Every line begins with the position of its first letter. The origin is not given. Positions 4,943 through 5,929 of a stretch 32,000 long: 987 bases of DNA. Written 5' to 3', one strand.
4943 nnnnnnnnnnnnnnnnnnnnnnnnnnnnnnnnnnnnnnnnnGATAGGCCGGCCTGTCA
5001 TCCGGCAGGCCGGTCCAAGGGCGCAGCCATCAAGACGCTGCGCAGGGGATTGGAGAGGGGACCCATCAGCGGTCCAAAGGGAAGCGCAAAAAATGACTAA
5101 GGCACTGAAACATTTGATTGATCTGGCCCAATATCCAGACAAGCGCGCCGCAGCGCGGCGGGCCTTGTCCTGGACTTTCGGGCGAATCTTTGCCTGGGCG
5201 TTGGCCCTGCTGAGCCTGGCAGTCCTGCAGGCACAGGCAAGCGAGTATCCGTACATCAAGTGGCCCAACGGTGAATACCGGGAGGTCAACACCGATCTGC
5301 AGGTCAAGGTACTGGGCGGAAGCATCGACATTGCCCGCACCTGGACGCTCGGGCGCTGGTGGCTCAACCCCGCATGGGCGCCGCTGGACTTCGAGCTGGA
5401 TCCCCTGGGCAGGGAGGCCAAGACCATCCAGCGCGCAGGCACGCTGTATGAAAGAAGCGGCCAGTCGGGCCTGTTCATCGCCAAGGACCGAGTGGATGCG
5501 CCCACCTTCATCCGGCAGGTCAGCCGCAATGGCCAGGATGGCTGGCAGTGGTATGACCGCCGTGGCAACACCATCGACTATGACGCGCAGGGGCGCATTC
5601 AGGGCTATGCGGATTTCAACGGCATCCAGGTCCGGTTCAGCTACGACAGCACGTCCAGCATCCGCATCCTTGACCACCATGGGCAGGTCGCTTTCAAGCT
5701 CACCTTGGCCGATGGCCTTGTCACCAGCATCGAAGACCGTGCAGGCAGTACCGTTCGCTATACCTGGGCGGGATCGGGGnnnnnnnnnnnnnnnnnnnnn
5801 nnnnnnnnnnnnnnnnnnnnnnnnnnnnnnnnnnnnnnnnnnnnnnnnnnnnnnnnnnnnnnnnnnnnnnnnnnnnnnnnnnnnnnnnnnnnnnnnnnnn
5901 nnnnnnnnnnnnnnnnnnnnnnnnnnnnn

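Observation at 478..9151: Signal-peptide, PAAR-less Rhs toxin apparently co-transcribed with a 1501-aa beta-helix/Ig/transthyretin-like exoprotein: candidate T6SS-independent Rhs delivery module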

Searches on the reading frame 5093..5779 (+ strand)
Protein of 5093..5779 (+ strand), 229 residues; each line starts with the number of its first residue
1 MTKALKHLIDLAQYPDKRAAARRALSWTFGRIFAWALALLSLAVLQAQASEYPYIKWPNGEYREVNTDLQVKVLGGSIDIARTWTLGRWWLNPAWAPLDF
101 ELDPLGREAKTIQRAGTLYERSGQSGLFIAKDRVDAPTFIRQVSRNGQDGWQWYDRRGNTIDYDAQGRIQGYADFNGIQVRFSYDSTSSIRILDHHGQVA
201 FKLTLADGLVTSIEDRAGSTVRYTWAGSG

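Call 33: find_homologous_proteins(query=window:5093-5779:+, max_evalue=0.001)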
Query seq(229 aa) (229 aa): 14 proteins with E <= 0.001 among 1160 candidates.
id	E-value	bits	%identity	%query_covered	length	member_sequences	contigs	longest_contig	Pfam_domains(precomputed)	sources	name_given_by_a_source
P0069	4.5e-75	270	92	58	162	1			-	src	-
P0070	6.6e-70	253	60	81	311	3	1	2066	PF05593.20,PF25023.2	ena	-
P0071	1.2e-69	253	81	60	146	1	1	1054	-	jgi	jgi:hypothetical protein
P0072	3.3e-69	251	63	76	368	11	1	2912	PF05593.20,PF25023.2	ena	-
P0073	9.0e-67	243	59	79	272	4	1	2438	PF05593.20,PF25023.2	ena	-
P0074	1.1e-60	223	52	82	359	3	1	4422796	PF05593.20,PF25023.2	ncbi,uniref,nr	ncbi:RHS repeat domain-containing protein [Comamonas odontotermitis]|uniref:RHS repeat domain-contai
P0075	3.9e-56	208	62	63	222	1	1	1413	-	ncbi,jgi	jgi:hypothetical protein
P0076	7.2e-48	181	71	49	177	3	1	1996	-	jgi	-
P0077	1.8e-39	154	65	47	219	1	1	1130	PF07221.18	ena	-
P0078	4.2e-39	153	45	76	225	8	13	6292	-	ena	-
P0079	7.7e-37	145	50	58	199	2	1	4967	PF05593.20,PF25023.2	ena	-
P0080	1.8e-34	137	67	39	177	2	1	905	-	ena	-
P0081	3.1e-32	130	43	84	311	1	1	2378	PF05593.20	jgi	jgi:YD repeat-containing protein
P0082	4.3e-15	74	61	29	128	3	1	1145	-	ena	-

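Call 88: find_encoding_contigs(protein=P0074, flank=8000, max_places=2)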
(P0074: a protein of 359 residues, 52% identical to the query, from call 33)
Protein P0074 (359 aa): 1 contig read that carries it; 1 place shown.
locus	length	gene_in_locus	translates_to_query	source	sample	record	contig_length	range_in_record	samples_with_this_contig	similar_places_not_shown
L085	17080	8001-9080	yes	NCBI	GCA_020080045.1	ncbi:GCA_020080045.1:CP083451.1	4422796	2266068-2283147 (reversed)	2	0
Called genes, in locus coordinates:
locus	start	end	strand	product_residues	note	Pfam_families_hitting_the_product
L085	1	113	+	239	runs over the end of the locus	PF20772:TACO1_YebC_N, PF01709:Transcrip_reg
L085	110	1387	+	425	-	PF02844:GARS_N, PF01071:GARS_A, PF08443:RimK (weak), PF02222:ATP-grasp (weak), PF02843:GARS_C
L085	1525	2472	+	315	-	PF01218:Coprogen_oxidas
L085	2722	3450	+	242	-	PF02410:RsfS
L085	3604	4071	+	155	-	PF02590:SPOUT_MTase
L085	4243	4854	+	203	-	PF02545:Maf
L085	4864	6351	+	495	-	PF10150:RNase_E_G, PF20833:RNase_E_G_Thio (weak)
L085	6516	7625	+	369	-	PF13609:Porin_4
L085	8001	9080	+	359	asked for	PF25023:TEN_YD-shell (weak), PF05593:RHS_repeat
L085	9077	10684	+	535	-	PF05593:RHS_repeat (faint), PF25023:TEN_YD-shell, PF03527:RHS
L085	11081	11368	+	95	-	PF05593:RHS_repeat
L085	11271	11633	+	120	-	-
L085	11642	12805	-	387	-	PF00155:Aminotran_1_2, PF01053:Cys_Met_Meta_PP (faint), PF00266:Aminotran_5 (weak), PF01041:DegT_DnrJ_EryC1 (weak)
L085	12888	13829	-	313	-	PF00126:HTH_1, PF03466:LysR_substrate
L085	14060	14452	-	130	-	PF01903:CbiX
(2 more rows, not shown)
